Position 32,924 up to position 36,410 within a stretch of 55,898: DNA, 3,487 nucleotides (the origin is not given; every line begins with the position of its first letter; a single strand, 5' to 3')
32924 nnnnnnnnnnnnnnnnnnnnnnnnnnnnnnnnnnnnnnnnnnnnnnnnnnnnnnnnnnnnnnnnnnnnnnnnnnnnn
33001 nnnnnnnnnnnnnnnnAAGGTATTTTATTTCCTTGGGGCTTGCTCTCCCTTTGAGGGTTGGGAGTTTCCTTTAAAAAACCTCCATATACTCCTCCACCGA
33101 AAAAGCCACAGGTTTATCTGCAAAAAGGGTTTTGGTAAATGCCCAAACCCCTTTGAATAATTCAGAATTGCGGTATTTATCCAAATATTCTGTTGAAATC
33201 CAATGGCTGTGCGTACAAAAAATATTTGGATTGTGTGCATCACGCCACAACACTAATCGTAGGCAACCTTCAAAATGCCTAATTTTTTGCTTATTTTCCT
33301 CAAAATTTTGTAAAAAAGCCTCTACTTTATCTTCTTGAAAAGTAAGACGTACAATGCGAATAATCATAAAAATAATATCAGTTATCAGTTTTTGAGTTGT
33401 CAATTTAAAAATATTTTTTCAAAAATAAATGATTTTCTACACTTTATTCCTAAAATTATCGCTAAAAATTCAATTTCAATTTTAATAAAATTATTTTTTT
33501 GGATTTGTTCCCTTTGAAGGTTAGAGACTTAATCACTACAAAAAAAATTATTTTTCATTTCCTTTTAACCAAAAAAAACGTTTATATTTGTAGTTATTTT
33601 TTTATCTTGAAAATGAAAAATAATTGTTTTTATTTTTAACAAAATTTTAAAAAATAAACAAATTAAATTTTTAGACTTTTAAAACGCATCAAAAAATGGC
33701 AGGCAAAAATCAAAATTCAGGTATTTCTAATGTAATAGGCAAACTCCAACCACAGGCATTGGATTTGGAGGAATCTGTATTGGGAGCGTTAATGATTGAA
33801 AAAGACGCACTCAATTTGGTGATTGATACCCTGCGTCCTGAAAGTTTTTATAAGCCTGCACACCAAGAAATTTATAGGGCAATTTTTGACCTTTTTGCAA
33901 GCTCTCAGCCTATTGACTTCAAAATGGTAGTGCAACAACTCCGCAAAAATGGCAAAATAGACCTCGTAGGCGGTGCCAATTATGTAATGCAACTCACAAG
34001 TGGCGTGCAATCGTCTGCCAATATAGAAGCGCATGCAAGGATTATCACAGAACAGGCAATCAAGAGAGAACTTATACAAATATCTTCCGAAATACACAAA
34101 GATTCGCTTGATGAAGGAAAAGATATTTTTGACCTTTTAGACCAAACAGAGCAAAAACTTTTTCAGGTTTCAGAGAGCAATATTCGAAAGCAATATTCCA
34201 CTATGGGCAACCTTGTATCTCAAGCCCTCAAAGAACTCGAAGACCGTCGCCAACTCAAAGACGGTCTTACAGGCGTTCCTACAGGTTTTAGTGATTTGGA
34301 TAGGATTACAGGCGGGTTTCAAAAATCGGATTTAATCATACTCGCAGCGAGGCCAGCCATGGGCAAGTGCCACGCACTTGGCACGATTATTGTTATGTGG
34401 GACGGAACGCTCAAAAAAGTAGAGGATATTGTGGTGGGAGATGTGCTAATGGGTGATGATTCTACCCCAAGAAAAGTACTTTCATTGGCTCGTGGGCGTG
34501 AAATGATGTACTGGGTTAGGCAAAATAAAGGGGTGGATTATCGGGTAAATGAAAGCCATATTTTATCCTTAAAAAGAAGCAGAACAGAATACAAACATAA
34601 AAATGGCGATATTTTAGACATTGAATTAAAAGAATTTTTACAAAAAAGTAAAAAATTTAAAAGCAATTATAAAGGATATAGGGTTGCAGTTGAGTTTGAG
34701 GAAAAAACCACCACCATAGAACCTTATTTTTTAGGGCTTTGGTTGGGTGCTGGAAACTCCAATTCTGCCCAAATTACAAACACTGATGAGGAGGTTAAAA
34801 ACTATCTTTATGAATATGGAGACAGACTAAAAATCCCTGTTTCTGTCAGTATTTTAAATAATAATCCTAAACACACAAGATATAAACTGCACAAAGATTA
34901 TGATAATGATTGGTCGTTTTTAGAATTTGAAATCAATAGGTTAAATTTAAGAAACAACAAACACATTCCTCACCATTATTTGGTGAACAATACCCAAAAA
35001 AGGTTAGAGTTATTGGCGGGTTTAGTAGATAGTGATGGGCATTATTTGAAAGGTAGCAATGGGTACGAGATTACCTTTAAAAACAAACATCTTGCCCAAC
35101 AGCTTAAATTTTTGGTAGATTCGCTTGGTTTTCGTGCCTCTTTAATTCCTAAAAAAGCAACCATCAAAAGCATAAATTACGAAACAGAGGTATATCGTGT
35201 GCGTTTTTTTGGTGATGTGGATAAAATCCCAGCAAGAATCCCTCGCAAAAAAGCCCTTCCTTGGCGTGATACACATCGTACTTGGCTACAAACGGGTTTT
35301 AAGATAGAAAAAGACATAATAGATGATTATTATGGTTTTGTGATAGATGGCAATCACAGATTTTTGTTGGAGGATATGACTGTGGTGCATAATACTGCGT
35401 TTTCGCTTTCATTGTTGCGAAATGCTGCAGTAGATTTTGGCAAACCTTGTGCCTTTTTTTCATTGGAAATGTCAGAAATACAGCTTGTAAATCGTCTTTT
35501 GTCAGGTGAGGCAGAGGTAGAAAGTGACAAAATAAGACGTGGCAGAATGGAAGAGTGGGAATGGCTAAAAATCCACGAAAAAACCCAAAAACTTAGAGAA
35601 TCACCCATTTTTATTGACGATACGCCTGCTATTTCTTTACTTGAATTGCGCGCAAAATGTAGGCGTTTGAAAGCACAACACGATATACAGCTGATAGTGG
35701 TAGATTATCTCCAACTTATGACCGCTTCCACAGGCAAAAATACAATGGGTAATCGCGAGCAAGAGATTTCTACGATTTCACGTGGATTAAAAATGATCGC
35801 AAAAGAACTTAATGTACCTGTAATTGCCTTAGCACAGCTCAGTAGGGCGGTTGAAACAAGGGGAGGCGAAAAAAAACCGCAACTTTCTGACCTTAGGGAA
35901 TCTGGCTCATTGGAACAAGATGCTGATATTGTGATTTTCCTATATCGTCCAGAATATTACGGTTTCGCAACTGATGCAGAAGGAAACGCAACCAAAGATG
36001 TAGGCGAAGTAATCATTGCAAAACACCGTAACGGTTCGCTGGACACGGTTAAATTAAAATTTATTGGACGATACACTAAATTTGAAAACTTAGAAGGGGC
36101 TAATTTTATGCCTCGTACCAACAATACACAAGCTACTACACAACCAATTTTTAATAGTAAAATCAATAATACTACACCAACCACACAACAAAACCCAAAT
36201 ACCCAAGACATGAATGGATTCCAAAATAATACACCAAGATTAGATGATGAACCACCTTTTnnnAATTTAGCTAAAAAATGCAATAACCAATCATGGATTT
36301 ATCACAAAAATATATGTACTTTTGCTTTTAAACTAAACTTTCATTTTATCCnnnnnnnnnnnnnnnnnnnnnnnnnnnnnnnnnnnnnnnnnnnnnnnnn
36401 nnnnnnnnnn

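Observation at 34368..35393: Intein in the Walker-A P-loop of DnaB with a partly degenerate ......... endonuclease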

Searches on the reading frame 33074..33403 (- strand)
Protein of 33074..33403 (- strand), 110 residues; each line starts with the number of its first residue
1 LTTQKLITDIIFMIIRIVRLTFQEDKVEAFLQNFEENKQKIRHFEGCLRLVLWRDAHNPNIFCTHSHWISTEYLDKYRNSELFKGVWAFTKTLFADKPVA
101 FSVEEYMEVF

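Call 55: search_protein_families(library=pfam, proteins=[window:33074-33403:-], max_evalue=0.001)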
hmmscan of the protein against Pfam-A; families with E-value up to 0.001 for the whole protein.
window:33074-33403:- (110 aa): 1 family
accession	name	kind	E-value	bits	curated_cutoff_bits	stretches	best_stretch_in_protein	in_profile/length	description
PF03992.22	ABM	-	1.6e-14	54.2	23.1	1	13-84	1-73/78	Antibiotic biosynthesis monooxygenase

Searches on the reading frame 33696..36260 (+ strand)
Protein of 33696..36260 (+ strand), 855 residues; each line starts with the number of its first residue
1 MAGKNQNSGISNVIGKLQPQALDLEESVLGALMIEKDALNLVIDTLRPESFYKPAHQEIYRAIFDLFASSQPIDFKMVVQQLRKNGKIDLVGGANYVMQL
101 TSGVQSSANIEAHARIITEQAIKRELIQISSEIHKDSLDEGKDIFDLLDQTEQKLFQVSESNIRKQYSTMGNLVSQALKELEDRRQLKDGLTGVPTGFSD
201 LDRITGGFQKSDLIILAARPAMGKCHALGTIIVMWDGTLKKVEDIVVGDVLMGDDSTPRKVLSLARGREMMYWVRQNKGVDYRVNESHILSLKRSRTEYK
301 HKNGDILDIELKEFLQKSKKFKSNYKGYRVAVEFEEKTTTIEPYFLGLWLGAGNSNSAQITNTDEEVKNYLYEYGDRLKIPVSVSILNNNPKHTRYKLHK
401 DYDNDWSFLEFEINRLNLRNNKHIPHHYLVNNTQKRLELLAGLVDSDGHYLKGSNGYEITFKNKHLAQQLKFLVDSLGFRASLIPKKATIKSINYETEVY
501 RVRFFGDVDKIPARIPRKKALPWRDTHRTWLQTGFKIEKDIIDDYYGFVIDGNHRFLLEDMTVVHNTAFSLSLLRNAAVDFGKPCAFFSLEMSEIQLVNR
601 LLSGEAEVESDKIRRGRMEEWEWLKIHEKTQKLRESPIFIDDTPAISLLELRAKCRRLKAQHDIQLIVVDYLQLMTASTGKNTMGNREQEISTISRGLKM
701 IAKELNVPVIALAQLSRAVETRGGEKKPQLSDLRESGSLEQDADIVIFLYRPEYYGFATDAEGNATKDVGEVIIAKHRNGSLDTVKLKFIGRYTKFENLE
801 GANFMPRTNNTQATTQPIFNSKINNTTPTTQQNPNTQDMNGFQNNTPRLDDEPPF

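Call 4: search_protein_families(library=pfam, proteins=[window:33696-36260:+], max_evalue=0.1)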
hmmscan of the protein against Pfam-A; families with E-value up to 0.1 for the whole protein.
window:33696-36260:+ (855 aa): 7 families
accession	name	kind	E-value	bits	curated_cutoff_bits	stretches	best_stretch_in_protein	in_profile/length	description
PF03796.21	DnaB_C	-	1.2e-101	339.8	27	2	567-798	33-255/255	DnaB-like helicase C terminal domain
PF00772.26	DnaB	-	2.6e-31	108.2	23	1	18-119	2-103/103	DnaB-like helicase N terminal domain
PF05203.21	Hom_end_hint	-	1.5e-21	77.9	32.1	2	225-296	1-81/228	Hom_end-associated Hint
PF05204.19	Hom_end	-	1.1e-10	42.1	21.1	2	423-501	1-81/110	Homing endonuclease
PF14528.11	LAGLIDADG_3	-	3e-06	27.8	22.5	1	436-495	3-64/82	LAGLIDADG-like domain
PF13481.12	AAA_25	-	0.0018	18.4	27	1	585-714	75-189/195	AAA domain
PF09602.15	PhaP_Bmeg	-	0.056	13.8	28.3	0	126-173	97-144/168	Polyhydroxyalkanoic acid inclusion protein (PhaP_Bmeg)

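Call 5: search_protein_families(library=ncbifam, proteins=[window:33696-36260:+], max_evalue=0.1)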
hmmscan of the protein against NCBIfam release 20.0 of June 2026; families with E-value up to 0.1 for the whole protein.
window:33696-36260:+ (855 aa): 17 families
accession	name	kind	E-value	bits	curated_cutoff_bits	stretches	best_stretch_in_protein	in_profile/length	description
TIGR00665.1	DnaB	equivalog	2.6e-161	537.3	385.25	1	18-800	2-434/435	replicative DNA helicase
NF005852.0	PRK07773.1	equivalog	1.2e-149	500.2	780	3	565-739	229-399/886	replicative DNA helicase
NF004384.0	PRK05748.1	equivalog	9.3e-149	495.8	525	2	563-801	213-444/452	replicative DNA helicase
NF004109.0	PRK05595.1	equivalog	4.2e-130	434.4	737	2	564-800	212-439/444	replicative DNA helicase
NF006606.0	PRK09165.1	equivalog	8.5e-129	430.3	540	2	582-803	260-491/497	replicative DNA helicase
NF006443.0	PRK08760.1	equivalog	7.1e-124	413.7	741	2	564-800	240-468/476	replicative DNA helicase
NF040583.1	dnaB_SPI-7_type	exception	2.4e-116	389.3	655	2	564-798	205-433/434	SPI-7-type island replicative DNA helicase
TIGR03600.1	phage_DnaB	exception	3.6e-115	385.3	498.65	2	567-789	208-421/421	phage replicative helicase, DnaB family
NF005424.0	PRK07004.1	equivalog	4.7e-112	374.8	834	2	564-803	224-455/460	replicative DNA helicase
NF006306.0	PRK08506.1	equivalog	2.6e-109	365.9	596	2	566-812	205-464/472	replicative DNA helicase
NF005369.0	PRK06904.1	equivalog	5.3e-103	345.3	809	2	565-801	235-466/474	replicative DNA helicase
NF004967.0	PRK06321.1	equivalog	6.9e-103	345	751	2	563-804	236-470/472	replicative DNA helicase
NF005945.0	PRK08006.1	equivalog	5.9e-100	335.3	898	2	565-804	236-468/471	replicative DNA helicase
NF006458.0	PRK08840.1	equivalog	1.5e-98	330.5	884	2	564-804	228-461/464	replicative DNA helicase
NF005240.0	PRK06749.1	subfamily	2.1e-79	267.3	686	2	565-798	198-426/428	replicative DNA helicase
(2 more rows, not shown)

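Call 11: find_encoding_contigs(protein=window:33696-36260:+, flank=3000, max_places=4)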
Protein window:33696-36260:+ (855 aa): no gene with exactly this product is on record in the collection.

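Call 15: find_related_loci(query=window:33696-36260:+, collection=genome_contigs, flank=3000)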
Query window:33696-36260:+ (855 aa) in genome_contigs; peptide patterns used: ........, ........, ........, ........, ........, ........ (x = any residue, [..] = any of these).
71 stretches matched a pattern; 43 encode a relative of the query (tblastn E <= 1e-3); 43 distinct loci.
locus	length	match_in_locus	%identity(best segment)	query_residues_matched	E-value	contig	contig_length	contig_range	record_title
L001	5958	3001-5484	58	1-825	0e+0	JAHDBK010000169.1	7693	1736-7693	MAG: Saprospiraceae bacterium isolate MAG-109 RZ_26283, whole genome shotgun sequence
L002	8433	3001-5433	57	7-817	0e+0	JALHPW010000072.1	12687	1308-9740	MAG: Saprospiraceae bacterium isolate bin.285_sub c_000000018612, whole genome shotgun sequence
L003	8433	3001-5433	56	7-817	0e+0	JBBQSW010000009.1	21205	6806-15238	MAG: Chitinophagales bacterium isolate Co_metawrap_1779 Cmw_1779_k141_12963176_length_21205_cov_8.9184, whole genome sho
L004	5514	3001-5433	56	7-817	0e+0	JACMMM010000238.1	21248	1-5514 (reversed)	MAG: Saprospiraceae bacterium isolate ES-bin-93 ES-bin-93-contig-k141_4202323, whole genome shotgun sequence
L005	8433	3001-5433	56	7-817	0e+0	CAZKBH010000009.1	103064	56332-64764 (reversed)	MAG TPA_asm: uncultured Saprospiraceae bacterium isolate binchicken_co340_58 genome assembly, contig: NODE_83_length_103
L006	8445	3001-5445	57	15-825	0e+0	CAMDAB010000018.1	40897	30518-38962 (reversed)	MAG: Saprospira grandis DSM 2844 isolate ME-21oct19-178 genome assembly, contig: ME-21oct19-C1193, whole genome shotgun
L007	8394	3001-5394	57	7-804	0e+0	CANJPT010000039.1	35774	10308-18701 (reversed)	MAG: Lewinellaceae bacterium isolate RH-23may17-741 genome assembly, contig: RH-23may17-C8333, whole genome shotgun sequ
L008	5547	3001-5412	56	7-810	0e+0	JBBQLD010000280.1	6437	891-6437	MAG: Chitinophagales bacterium isolate Co_metawrap_526 Cmw_526_k141_9879504_length_6437_cov_8.9949, whole genome shotgun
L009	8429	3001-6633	59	13-804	0e+0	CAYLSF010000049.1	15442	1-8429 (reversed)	MAG TPA_asm: uncultured Saprospiraceae bacterium isolate SRP135972_co1_130 genome assembly, contig: NODE_4511_length_154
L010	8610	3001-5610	54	7-855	0e+0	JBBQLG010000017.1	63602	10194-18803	MAG: Cytophagales bacterium isolate Co_metawrap_517 Cmw_517_k141_24615350_length_63602_cov_8.9995, whole genome shotgun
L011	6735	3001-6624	58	15-795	0e+0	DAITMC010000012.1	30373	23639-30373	MAG TPA_asm: Saprospiraceae bacterium isolate CTOTU7316 NODE_1559_length_30373_cov_10.755822, whole genome shotgun seque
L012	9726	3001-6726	57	7-817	0e+0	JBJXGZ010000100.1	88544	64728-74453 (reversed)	MAG: Saprospiraceae bacterium isolate F1F2.bin.152 k127_2647493, whole genome shotgun sequence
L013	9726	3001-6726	57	7-817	0e+0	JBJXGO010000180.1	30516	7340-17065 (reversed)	MAG: Saprospiraceae bacterium isolate F1F2.bin.255 k127_7510328, whole genome shotgun sequence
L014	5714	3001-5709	56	7-765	0e+0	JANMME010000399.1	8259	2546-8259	MAG: Saprospiraceae bacterium isolate OTE_58_metabat_558 OTE_58_k141_2050907, whole genome shotgun sequence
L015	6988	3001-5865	57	7-817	0e+0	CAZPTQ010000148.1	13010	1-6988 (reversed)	MAG TPA_asm: uncultured Saprospiraceae bacterium isolate SRP128246_co1_472 genome assembly, contig: NODE_11316_length_13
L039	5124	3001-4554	89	1-855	4e-164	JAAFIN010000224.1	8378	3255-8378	MAG: Cytophagales bacterium isolate bin16.concoct.ball.085 WN_Cytophagales_8_scaffold_225, whole genome shotgun sequence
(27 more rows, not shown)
